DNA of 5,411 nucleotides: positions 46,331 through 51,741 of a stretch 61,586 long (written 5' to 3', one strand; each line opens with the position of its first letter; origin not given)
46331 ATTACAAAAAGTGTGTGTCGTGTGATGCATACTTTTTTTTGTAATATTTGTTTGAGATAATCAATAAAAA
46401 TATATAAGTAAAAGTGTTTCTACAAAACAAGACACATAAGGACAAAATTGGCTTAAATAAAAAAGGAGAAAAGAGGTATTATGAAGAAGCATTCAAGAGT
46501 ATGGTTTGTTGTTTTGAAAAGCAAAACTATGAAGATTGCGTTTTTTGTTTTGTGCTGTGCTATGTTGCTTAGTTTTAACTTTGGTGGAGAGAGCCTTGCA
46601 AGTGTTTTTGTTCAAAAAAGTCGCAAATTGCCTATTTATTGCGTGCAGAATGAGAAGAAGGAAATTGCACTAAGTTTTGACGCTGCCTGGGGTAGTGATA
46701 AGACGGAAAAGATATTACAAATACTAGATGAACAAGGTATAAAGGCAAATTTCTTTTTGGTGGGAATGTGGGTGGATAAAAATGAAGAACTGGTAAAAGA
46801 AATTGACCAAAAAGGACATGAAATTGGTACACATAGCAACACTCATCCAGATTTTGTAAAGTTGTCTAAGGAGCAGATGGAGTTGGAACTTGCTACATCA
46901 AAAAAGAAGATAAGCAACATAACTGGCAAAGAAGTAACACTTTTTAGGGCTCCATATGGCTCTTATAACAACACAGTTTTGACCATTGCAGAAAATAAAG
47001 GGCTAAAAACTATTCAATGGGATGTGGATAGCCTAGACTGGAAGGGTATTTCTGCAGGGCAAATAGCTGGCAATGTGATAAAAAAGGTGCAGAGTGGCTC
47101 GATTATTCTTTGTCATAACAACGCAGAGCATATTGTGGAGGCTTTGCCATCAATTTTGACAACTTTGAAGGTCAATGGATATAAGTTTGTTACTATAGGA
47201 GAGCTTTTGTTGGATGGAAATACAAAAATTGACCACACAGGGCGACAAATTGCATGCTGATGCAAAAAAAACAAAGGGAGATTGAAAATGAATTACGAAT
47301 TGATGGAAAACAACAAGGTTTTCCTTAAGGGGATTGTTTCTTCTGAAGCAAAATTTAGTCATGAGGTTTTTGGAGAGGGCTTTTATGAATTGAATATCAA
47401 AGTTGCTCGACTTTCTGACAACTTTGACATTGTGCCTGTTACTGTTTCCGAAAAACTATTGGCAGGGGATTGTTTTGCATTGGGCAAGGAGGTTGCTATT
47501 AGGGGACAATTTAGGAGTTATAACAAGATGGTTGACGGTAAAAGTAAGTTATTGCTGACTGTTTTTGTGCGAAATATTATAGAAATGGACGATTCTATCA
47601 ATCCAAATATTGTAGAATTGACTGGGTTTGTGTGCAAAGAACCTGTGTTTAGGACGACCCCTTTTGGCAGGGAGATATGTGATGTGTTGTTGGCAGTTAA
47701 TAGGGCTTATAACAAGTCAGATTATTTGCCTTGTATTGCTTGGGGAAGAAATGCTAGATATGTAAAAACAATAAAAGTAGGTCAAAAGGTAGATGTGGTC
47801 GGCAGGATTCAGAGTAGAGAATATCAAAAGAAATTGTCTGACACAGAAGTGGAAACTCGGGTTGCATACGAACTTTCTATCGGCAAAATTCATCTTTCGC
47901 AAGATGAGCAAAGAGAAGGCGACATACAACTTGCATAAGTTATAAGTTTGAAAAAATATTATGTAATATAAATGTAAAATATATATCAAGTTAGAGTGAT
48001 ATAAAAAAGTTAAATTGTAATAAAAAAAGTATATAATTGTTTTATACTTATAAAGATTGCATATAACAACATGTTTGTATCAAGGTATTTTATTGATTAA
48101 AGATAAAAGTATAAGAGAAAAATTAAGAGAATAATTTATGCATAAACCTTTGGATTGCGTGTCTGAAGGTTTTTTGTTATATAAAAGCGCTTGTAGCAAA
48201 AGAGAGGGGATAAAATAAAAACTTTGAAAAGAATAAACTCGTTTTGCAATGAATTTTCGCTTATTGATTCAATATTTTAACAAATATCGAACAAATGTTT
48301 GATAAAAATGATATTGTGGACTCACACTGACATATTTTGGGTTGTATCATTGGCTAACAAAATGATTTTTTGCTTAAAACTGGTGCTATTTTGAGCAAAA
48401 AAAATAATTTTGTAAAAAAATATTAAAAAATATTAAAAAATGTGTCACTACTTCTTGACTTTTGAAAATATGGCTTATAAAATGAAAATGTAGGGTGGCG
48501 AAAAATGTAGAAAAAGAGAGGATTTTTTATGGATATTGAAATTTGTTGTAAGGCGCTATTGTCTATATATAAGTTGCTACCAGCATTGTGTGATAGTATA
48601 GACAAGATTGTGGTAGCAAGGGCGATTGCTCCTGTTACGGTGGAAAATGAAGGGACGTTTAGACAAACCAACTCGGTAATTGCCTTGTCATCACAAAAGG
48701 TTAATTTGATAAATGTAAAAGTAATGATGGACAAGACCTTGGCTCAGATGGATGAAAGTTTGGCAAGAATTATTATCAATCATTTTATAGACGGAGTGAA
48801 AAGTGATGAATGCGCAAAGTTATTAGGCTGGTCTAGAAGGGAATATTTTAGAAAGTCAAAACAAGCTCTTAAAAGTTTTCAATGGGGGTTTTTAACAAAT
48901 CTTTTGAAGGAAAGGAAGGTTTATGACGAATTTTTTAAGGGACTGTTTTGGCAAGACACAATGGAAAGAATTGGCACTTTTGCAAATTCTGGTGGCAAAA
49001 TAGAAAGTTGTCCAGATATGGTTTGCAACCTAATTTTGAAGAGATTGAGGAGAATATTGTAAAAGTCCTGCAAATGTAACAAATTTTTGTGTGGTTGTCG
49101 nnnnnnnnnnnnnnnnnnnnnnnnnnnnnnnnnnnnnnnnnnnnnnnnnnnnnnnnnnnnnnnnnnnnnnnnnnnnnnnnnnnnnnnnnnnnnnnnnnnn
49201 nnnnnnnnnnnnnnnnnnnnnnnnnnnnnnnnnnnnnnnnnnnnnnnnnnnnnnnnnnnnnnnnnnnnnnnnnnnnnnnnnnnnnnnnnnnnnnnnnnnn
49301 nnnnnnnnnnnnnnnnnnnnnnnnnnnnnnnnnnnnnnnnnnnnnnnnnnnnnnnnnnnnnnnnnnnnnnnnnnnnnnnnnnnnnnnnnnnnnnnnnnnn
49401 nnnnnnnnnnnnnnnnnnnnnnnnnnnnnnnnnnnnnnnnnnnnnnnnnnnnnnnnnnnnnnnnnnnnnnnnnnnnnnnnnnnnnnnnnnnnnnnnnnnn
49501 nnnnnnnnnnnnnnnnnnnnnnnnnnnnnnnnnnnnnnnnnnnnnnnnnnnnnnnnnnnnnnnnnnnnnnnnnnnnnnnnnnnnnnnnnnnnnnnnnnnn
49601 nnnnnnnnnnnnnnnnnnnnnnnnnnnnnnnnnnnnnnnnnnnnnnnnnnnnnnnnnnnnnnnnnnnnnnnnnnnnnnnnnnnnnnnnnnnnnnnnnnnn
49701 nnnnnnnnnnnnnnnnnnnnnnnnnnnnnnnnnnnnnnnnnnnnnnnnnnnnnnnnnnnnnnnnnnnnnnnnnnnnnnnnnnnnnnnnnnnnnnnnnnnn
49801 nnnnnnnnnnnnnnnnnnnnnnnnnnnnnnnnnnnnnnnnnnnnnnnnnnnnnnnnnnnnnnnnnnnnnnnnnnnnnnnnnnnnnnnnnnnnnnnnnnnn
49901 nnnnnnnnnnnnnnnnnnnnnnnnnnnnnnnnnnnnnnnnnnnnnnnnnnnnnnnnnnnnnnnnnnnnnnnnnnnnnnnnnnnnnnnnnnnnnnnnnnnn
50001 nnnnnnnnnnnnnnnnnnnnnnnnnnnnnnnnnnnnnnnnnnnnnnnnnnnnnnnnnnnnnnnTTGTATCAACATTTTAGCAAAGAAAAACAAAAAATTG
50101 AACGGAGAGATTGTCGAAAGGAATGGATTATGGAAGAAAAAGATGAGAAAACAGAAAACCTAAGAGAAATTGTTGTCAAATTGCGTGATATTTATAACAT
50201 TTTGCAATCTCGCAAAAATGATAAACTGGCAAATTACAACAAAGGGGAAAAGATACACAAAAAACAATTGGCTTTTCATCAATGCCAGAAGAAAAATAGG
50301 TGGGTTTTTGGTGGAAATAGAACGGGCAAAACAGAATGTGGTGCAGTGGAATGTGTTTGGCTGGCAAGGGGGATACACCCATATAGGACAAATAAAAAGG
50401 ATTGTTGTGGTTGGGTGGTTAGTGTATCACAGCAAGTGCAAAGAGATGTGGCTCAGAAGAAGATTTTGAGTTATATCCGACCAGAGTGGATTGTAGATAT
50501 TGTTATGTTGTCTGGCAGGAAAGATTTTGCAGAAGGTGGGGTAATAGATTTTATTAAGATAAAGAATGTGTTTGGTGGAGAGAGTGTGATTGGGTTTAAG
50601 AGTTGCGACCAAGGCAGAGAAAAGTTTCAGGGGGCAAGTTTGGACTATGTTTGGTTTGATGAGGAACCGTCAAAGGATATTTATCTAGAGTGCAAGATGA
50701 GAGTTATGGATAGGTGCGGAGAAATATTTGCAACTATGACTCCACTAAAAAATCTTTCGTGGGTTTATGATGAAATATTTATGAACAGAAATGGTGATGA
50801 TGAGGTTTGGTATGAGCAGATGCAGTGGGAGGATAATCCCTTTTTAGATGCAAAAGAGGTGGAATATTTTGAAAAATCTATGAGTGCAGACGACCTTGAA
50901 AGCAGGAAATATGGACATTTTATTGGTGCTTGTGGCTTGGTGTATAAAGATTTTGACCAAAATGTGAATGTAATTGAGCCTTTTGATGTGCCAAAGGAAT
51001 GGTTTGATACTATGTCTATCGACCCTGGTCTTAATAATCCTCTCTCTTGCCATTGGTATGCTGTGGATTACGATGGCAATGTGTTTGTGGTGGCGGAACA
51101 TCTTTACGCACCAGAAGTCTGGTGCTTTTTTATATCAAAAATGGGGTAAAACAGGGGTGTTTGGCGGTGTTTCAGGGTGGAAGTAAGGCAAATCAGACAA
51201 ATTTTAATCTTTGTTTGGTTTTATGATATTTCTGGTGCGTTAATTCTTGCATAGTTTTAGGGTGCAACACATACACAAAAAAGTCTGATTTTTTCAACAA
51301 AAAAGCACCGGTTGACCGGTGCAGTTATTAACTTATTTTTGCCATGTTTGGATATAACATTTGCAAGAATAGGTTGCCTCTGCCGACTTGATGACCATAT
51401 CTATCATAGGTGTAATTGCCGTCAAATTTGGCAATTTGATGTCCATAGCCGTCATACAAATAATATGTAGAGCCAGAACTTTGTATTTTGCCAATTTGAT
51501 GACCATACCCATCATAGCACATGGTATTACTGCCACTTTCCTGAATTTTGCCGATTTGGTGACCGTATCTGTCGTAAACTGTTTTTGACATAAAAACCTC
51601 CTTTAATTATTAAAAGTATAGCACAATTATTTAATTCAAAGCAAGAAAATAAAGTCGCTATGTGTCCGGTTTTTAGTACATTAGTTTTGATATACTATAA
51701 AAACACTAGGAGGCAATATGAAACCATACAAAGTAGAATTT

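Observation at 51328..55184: Defence-like four-gene cassette at the break-point of a dead prophage: repeat protein, DnaB-C-like mini-ATPase, WYL regulator, GmrSD-type nuclease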

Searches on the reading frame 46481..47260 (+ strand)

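Call 24: search_protein_families(library=pfam, proteins=[window:46481-47260:+], max_evalue=0.001)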
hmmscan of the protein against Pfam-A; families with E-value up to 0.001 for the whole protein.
window:46481-47260:+ (259 aa): 1 family
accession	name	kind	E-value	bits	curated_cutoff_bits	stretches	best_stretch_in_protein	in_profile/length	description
PF01522.26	Polysacc_deac_1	-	7.7e-38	129.7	23.1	1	57-177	4-123/124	Polysaccharide deacetylase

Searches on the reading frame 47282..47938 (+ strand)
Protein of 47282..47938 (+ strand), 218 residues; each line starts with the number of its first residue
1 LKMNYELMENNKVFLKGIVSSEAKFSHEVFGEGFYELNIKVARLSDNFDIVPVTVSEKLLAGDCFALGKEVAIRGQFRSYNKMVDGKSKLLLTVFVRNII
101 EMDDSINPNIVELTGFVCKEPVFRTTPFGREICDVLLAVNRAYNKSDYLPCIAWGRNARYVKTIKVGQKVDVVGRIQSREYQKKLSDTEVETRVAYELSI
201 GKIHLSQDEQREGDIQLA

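Call 24: search_protein_families(library=pfam, proteins=[window:47282-47938:+], max_evalue=0.001)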
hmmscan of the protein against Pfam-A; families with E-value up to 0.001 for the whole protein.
window:47282-47938:+ (218 aa): 1 family
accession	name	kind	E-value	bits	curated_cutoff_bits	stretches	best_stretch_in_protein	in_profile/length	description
PF00436.31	SSB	-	1.5e-19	70.4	26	1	109-196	2-98/104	Single-strand binding protein family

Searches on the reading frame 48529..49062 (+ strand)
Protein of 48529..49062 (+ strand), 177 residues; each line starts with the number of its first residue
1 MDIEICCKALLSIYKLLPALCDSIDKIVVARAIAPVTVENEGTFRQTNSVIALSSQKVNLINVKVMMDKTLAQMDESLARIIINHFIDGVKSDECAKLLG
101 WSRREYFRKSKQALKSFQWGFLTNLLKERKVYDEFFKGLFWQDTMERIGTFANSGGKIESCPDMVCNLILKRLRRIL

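Call 3: search_protein_families(library=pfam, proteins=[window:48529-49062:+], max_evalue=0.1)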
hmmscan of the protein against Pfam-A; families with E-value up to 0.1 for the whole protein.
window:48529-49062:+ (177 aa): 3 families
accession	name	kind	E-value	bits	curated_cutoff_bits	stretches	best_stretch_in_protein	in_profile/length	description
PF08281.18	Sigma70_r4_2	-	0.0036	17.4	25.7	1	66-105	3-42/54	Sigma-70, region 4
PF07374.17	DUF1492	-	0.044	14.4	21.5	1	55-116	36-98/100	Protein of unknown function (DUF1492)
PF15560.11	Imm12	-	0.076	13.4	25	0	74-113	42-80/138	Immunity protein 12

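Call 12: search_protein_families(library=phrogs, proteins=[window:48529-49062:+], max_evalue=0.001)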
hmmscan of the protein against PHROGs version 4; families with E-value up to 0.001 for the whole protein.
window:48529-49062:+ (177 aa): 2 families
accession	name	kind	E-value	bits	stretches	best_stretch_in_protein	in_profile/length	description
phrog_36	-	transcription regulation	0.00017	22.3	1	47-117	106-183/220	transcriptional regulator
phrog_248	-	transcription regulation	0.00021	22.4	1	65-118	81-134/161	transcriptional activator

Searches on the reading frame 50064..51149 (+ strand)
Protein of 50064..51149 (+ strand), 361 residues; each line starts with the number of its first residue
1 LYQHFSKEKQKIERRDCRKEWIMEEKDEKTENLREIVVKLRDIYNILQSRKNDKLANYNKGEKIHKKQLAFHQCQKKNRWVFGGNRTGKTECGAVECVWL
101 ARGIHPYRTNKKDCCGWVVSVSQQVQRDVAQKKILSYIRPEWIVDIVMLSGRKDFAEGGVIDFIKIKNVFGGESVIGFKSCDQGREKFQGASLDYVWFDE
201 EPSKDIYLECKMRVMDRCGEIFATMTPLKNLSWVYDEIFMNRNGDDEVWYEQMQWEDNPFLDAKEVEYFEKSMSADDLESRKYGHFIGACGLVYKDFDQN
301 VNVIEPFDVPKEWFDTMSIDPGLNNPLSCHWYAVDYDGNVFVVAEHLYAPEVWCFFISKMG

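Call 3: search_protein_families(library=pfam, proteins=[window:50064-51149:+], max_evalue=0.1)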
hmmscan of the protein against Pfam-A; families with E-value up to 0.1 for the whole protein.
window:50064-51149:+ (361 aa): 2 families
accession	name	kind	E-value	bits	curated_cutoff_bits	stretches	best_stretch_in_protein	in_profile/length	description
PF03237.21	Terminase_6N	-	3.6e-15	56.6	22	1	83-295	4-209/215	Terminase large subunit, T4likevirus-type, N-terminal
PF04466.19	Terminase_3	-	2.8e-06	27.5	23.2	1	175-277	81-191/201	Phage terminase large subunit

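Call 11: search_protein_families(library=ncbifam, proteins=[window:50064-51149:+], max_evalue=0.01)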
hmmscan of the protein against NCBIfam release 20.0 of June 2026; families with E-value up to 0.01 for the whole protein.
window:50064-51149:+ (361 aa): 1 family
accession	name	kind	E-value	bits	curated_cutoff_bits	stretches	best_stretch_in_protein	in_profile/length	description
TIGR01547.1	phage_term_2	equivalog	5.5e-07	29.3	105.05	1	153-308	65-224/396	PBSX family phage terminase large subunit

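Call 12: search_protein_families(library=phrogs, proteins=[window:50064-51149:+], max_evalue=0.001)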
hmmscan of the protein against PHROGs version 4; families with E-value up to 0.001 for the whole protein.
window:50064-51149:+ (361 aa): 4 families
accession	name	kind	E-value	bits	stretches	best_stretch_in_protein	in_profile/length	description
phrog_2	-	head and packaging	3e-22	80.2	1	38-342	250-508/807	terminase large subunit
phrog_31467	-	unknown function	1.4e-19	71.6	1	34-264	6-256/261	-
phrog_3717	-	head and packaging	2.1e-05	25.1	1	217-299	154-237/277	terminase large subunit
phrog_979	-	head and packaging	0.00011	22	0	22-96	109-186/642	terminase large subunit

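Call 85: search_dna_similar(query=window:50130-51149:+, collection=phages, mode=protein, max_rows=8)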
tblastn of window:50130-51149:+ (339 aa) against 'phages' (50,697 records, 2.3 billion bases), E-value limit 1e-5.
Records with a match: 434; places in all: 436; records where one place covers at least 80% of the query: 182.
Best place of each record, by identity: <60% 434.
By first word of the organism name: Pseudomonas 106; Escherichia 101; Salmonella 96; Vibrio 18; Caudoviricetes 14; Streptomyces 13; Aeromonas 11; Proteus 10; Enterobacteria 9; Arthrobacter 8; and 25 more.
By host as written in the record: Escherichia coli 62; - 39; Pseudomonas aeruginosa 39; Salmonella enterica subsp. enterica serovar Typhimurium 21; Salmonella sp. 17; Pseudomonas aeruginosa PAO1 16; Salmonella enterica 11; Aeromonas hydrophila 9; and 126 more.
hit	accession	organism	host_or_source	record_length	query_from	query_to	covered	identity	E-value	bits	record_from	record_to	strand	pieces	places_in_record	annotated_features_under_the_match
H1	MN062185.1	Vibrio phage Phriendly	Vibrio natriegens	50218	9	324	93%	27.5%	1e-23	107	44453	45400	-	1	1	terminase large subunit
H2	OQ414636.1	Pelagibacter phage EXVC032P Baldr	Candidadtus Pelagibacter sp. HTCC1062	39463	10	321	92%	27.9%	6e-27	117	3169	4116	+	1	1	terminase large subunit | ribosome_binding_site | hypothetical protein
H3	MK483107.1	Vibrio phage vB_VpP_BA6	Vibrio parahaemolyticus 23201444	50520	10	324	93%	27.5%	1e-23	107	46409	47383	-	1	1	terminase large subunit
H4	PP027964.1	Vibrio phage VpP_43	Vibrio parahaemolyticus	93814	10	324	93%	27.5%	1e-23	107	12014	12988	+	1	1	record has no annotation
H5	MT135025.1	Vibrio phage V07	Vibrio parahaemolyticus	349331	10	324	93%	27.5%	1e-23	107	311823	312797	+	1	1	terminase large subunit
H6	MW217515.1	Vibrio phage VpJYP1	Vibrio parahaemolyticus CCTCC AB 2014205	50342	10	324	93%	27.5%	1e-23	107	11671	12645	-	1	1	terminase large subunit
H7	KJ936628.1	Vibrio phage VPp1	Vibrio parahaemolyticus VP 17802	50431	10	324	93%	27.5%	1e-23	107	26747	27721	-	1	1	terminase large subunit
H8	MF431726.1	Vibrio phage vB_ValP_IME271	Vibrio alginolyticus IME271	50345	10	324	93%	27.5%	2e-23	107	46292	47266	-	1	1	terminase large subunit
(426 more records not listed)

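Call 86: get_annotated_region(hit=H2, flank=1200)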
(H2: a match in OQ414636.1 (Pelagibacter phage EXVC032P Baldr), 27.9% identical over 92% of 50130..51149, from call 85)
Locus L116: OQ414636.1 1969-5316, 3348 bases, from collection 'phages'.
description: Pelagibacter phage EXVC032P Baldr, complete genome.
organism: Pelagibacter phage EXVC032P Baldr (NCBI taxid 3029571)
taxonomy: Viruses; Duplodnaviria; Heunggongvirae; Uroviricota; Caudoviricetes
host: Candidadtus Pelagibacter sp. HTCC1062; source: BATS near Bermuda; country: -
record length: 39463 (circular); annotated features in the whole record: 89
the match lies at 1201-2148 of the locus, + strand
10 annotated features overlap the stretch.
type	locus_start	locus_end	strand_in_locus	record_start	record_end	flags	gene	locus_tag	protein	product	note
CDS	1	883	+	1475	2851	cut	-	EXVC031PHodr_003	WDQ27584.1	hypothetical protein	CPT_C6N2_1062_C8_B_0.3_0000000_vscat_2__len_394 63__circular_003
regulatory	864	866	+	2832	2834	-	-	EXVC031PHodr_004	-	ribosome_binding_site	-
CDS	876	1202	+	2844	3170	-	-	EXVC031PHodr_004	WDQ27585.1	hypothetical protein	CPT_C6N2_1062_C8_B_0.3_0000000_vscat_2__len_394 63__circular_004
regulatory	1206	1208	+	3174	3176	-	-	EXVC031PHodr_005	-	ribosome_binding_site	-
CDS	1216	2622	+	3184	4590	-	-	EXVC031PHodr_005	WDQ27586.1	terminase large subunit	CPT_C6N2_1062_C8_B_0.3_0000000_vscat_2__len_394 63__circular_005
regulatory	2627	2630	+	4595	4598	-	-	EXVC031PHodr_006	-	ribosome_binding_site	-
CDS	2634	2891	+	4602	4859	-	-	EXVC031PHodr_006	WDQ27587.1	hypothetical protein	CPT_C6N2_1062_C8_B_0.3_0000000_vscat_2__len_394 63__circular_006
CDS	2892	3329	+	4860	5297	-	-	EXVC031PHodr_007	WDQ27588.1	putative acetyltransferase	CPT_C6N2_1062_C8_B_0.3_0000000_vscat_2__len_394 63__circular_007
regulatory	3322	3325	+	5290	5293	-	-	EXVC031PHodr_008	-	ribosome_binding_site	-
CDS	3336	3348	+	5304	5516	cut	-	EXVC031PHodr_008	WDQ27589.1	hypothetical protein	CPT_C6N2_1062_C8_B_0.3_0000000_vscat_2__len_394 63__circular_008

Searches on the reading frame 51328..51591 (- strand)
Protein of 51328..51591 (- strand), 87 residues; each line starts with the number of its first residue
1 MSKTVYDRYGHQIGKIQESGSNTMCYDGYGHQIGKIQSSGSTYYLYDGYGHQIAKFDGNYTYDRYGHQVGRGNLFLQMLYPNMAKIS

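Call 3: search_protein_families(library=pfam, proteins=[window:51328-51591:-], max_evalue=0.1)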
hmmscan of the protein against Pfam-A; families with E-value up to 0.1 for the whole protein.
window:51328-51591:- (87 aa): 2 families
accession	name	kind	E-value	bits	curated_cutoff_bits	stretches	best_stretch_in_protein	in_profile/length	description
PF21785.3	Bflower_2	-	0.0042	17.3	38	1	4-70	35-94/112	5-fold beta-flower protein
PF21784.3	Bflower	-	0.0086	16.9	25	1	4-70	2-61/116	4-fold beta flower protein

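Call 4: search_protein_families(library=padloc, proteins=[window:51328-51591:-], max_evalue=0.1)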
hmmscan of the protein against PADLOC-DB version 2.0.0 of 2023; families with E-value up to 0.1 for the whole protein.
window:51328-51591:- (87 aa): 0 families

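Call 11: search_protein_families(library=ncbifam, proteins=[window:51328-51591:-], max_evalue=0.01)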
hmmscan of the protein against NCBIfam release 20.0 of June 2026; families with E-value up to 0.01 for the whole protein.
window:51328-51591:- (87 aa): 1 family
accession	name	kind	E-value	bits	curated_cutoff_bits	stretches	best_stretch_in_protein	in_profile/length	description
NF045800.1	FibBindPlpA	equivalog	0.00091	17.6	1300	1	4-70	204-275/965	fibronectin-binding protein PlpA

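Call 12: search_protein_families(library=phrogs, proteins=[window:51328-51591:-], max_evalue=0.001)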
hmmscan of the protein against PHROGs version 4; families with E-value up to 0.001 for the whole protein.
window:51328-51591:- (87 aa): 0 families

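Call 22: find_homologous_proteins(query=window:51328-51591:-, max_evalue=0.01)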
Query window:51328-51591:- (87 aa): 1 proteins with E <= 0.01 among 5 candidates.
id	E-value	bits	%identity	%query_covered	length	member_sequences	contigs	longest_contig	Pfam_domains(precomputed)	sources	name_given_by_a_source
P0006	3.7e-33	131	70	100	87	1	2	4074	-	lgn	-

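Call 81: predict_structure(alignment_id=A6)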
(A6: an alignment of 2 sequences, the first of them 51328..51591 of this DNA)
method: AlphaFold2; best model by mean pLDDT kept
length: 87 residues; sequences in the alignment: 2
mean_pLDDT: 95.2   pTM: 0.81
mean pLDDT of the five models: 95.2, 94.9, 94.2, 88.7, 83.9
residues with pLDDT >= 90: 80; 70-90: 7; 50-70: 0; < 50: 0
segments of 3 or more residues with pLDDT < 50: none
pLDDT, mean of each block of 10 residues (from residue 1): 95 95 95 95 94 97 96 96 95
secondary structure, 60 per line:
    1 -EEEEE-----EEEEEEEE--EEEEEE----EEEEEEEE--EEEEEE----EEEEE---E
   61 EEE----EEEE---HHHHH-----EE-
elements in order: E2-6 E12-19 E22-27 E32-39 E42-47 E52-56 E60-63 E68-71 H75-79

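Call 87: fold_search(model_id=the predicted structure, library=pdb)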
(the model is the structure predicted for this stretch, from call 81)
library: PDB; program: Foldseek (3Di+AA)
matches with E <= 10: 823; with E <= 0.001: 0
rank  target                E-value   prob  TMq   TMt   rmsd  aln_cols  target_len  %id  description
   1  3wjt                  6.8e-02  0.96  0.39  0.22   4.4        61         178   11  Crystal structure of the L68D variant of mLolB (released 2014-03-05)
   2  1zxu                  1.8e-01  0.99  0.49  0.27   4.0        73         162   11  X-ray structure of protein from arabidopsis thaliana AT5G01750 (released 2005-06-21)
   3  9rlg_L                1.8e-01  0.85  0.44  0.25   5.0        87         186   11  LolCDE complex with LolB lipoprotein (released 2026-01-21)
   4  3wjv                  1.8e-01  0.82  0.42  0.25   5.3        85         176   12  Crystal structure of the L68E variant of mLolB (released 2014-03-05)
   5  4wac                  1.8e-01  0.51  0.32  0.08  13.9       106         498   16  Crystal Structure of TarM (released 2015-02-25)
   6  6t16_B                1.9e-01  0.54  0.31  0.04   9.4        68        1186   16  ASR Alternansucrase in complex with panose (released 2020-06-17)
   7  4x7r_A                2.3e-01  0.54  0.33  0.09  13.5        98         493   15  Crystal structure of S. aureus TarM G117R mutant in complex with Fondaparinux, alpha-GlcNAc-glycerol and UDP (released 2015-02-25)
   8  1iwm_A                2.4e-01  0.75  0.41  0.24   5.4        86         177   12  Crystal Structure of the Outer Membrane Lipoprotein Receptor, LolB (released 2003-07-15)
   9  8qja_C                2.8e-01  0.21  0.21  0.04  10.6        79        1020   28  T6SS-linked Rhs repeat protein - Advenella mimigardefordensis VgrG-Rhs core (released 2024-09-25)
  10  5aja_A                3.1e-01  0.51  0.33  0.12   9.8       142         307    9  Crystal structure of mandrill SAMHD1 (amino acid residues 1-114) bound to Vpx isolated from mandrill and human DCAF1 ( (released 2015-04-22)
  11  7sse_B                3.5e-01  0.54  0.33  0.13   9.6       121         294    9  Crystal structure of the WDR domain of human DCAF1 in complex with CYCA-117-70 (released 2021-12-15)
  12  7pq5                  3.5e-01  0.33  0.28  0.04  11.6       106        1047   12  Photorhabdus laumondii T6SS-associated Rhs protein carrying the Tre23 toxin domain (released 2021-12-01)
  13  7qd7                  3.5e-01  0.16  0.27  0.08  11.4        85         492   13  TarM(Se)_G117R (released 2023-05-10)
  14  7qh9_CCC              3.5e-01  0.15  0.27  0.08  11.5        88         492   12  TarM(Se)_G117R-4RboP (released 2023-05-10)
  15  5dg2_B                3.5e-01  0.12  0.24  0.17  13.7       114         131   15  Sugar binding protein - human galectin-2 (dimer) (released 2016-09-14)
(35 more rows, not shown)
